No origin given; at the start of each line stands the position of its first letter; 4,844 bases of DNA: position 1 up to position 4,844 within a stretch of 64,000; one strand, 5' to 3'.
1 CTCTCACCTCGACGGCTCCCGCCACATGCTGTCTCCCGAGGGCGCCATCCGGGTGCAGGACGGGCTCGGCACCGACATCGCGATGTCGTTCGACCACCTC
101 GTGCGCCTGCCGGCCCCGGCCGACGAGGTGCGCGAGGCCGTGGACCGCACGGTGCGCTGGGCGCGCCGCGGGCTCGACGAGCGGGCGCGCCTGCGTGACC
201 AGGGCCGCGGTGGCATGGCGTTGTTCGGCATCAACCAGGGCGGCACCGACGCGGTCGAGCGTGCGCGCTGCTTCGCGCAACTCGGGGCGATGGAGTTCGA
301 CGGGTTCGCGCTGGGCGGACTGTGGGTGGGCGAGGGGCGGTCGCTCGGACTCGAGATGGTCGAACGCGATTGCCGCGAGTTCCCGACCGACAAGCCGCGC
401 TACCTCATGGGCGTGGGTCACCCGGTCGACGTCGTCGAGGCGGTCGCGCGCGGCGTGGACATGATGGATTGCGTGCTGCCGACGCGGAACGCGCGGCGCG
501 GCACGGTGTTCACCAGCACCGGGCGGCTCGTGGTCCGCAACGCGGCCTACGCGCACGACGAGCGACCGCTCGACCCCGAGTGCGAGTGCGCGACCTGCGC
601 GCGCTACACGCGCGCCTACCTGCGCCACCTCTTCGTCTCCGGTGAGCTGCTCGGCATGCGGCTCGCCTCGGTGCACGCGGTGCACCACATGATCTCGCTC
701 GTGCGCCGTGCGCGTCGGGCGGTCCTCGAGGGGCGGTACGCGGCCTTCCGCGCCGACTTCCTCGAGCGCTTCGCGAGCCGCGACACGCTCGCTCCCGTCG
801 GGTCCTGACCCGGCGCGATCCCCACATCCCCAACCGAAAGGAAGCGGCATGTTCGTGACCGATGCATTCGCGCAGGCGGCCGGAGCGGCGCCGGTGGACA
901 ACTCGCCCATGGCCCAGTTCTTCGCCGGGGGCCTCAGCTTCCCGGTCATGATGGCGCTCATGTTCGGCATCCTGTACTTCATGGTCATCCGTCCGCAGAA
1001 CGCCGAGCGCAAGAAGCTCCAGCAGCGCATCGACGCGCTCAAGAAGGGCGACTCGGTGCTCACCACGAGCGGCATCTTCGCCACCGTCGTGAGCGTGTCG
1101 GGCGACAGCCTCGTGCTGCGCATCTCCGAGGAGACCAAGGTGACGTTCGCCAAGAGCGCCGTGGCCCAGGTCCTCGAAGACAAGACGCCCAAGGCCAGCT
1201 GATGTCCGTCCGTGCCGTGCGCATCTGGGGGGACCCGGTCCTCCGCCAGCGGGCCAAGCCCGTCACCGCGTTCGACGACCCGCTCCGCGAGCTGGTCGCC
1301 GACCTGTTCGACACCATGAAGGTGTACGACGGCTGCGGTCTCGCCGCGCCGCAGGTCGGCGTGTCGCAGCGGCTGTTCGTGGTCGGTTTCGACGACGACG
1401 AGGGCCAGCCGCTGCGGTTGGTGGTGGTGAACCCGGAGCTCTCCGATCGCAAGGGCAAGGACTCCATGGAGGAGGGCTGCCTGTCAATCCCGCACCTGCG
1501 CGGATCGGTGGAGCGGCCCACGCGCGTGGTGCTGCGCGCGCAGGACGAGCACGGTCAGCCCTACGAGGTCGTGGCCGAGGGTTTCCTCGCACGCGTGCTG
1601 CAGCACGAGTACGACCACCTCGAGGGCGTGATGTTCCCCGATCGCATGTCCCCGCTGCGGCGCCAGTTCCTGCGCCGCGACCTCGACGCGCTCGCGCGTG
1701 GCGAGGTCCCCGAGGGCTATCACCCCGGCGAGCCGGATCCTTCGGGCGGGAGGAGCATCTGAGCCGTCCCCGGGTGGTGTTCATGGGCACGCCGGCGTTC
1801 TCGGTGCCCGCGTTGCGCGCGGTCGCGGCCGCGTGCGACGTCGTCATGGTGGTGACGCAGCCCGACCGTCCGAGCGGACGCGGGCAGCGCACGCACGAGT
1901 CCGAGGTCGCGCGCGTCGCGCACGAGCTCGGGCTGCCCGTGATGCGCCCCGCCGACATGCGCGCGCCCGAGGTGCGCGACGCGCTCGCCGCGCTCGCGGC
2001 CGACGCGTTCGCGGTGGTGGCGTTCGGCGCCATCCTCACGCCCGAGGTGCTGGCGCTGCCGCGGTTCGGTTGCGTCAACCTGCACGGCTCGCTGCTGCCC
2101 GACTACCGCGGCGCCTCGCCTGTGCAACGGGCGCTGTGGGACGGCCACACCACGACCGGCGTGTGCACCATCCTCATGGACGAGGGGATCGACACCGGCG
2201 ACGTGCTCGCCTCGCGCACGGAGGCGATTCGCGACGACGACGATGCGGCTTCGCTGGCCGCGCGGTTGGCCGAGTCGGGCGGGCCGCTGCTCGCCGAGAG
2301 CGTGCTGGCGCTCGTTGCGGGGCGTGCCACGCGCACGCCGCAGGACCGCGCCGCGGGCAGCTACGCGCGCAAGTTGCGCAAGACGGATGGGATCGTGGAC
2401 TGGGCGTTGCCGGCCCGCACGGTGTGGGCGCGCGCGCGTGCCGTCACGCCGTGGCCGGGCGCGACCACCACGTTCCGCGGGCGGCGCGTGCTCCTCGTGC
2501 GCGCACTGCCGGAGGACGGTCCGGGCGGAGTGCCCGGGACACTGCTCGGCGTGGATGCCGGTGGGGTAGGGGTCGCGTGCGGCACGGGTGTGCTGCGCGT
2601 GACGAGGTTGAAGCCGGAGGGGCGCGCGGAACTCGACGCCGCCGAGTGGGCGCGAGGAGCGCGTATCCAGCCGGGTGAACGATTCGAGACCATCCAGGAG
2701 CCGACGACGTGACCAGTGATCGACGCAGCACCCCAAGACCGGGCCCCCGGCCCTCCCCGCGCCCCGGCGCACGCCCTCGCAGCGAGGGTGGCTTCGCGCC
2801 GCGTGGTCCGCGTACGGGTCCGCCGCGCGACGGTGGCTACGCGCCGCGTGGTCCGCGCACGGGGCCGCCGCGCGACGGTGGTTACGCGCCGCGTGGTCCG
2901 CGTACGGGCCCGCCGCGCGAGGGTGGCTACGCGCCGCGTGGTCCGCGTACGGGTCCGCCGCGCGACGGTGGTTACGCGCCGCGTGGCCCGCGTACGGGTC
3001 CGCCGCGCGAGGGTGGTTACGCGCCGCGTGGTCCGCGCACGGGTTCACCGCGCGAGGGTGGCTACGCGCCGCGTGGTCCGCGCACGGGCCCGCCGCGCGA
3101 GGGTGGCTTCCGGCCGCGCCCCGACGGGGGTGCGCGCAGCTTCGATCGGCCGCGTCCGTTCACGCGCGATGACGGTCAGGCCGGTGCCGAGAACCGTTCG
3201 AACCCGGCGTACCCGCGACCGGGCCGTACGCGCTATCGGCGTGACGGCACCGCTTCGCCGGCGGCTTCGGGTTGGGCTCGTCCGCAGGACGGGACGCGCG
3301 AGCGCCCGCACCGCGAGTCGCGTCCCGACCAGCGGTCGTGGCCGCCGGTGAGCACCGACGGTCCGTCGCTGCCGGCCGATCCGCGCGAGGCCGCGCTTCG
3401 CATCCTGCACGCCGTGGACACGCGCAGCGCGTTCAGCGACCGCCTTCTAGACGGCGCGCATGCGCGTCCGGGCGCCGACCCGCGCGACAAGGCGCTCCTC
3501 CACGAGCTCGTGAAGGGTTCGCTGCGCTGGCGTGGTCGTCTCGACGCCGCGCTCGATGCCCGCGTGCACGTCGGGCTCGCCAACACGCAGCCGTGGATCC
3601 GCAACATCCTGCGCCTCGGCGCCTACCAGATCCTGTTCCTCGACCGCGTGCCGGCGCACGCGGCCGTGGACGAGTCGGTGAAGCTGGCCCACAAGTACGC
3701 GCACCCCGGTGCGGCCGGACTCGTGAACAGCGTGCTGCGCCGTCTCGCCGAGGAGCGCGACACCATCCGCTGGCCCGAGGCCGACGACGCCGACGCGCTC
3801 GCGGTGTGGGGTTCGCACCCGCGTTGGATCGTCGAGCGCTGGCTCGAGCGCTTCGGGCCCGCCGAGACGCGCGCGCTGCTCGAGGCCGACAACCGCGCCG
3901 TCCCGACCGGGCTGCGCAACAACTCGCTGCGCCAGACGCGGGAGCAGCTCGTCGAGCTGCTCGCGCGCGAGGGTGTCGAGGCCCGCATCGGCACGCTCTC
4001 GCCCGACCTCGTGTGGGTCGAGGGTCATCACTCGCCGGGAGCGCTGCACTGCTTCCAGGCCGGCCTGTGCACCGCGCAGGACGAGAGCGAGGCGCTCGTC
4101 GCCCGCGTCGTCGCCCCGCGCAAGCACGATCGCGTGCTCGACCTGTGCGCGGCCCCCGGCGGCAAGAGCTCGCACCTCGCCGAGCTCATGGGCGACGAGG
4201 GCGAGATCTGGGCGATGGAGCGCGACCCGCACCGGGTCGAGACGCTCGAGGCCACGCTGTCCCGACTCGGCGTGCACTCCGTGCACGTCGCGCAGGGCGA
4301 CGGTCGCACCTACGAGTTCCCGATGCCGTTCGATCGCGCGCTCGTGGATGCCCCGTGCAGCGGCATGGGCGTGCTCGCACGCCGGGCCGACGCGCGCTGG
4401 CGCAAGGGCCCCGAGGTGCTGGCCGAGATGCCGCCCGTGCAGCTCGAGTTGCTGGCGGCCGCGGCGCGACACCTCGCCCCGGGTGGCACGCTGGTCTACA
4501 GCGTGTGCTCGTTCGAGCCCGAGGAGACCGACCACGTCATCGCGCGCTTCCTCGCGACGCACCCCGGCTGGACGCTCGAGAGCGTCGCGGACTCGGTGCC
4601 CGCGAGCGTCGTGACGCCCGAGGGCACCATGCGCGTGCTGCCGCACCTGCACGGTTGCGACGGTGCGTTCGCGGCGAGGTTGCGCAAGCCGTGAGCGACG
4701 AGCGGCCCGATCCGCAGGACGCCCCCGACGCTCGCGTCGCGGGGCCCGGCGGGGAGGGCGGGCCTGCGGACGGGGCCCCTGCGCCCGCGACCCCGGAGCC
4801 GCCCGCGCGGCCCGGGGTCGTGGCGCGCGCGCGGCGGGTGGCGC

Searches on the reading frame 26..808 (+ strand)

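Call 43: search_protein_families(library=pfam, proteins=[window:26-808:+], max_evalue=0.00001)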
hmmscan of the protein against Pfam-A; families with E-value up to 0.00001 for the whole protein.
window:26-808:+ (260 aa): 1 family
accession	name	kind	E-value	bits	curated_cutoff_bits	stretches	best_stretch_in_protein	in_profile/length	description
PF01702.25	TGT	-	1.5e-88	297.7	26.3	1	2-249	113-355/357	Queuine tRNA-ribosyltransferase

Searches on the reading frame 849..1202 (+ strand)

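Call 43: search_protein_families(library=pfam, proteins=[window:849-1202:+], max_evalue=0.00001)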
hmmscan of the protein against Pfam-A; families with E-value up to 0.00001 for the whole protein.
window:849-1202:+ (117 aa): 1 family
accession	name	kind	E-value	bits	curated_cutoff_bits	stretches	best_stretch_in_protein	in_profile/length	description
PF02699.20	YajC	-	9.8e-25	86.7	28.2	1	33-107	4-78/78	Preprotein translocase subunit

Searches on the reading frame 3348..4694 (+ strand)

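Call 43: search_protein_families(library=pfam, proteins=[window:3348-4694:+], max_evalue=0.00001)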
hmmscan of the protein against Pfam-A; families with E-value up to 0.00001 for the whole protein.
window:3348-4694:+ (448 aa): 4 families
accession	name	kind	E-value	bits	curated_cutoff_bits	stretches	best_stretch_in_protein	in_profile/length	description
PF01189.24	Methyltr_RsmB-F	-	5.1e-57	193.2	27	1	254-446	3-199/199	16S rRNA methyltransferase RsmB/F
PF01029.23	NusB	-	2.9e-31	109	23.1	1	12-134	3-132/133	NusB family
PF22458.1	RsmF-B_ferredox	-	1.4e-14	54.4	27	1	157-225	1-68/74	Methyltr_RsmF/B-like, ferredoxin-like domain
PF01135.25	PCMT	-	5.4e-06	26.8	20.3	1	253-335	67-150/210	Protein-L-isoaspartate(D-aspartate) O-methyltransferase (PCMT)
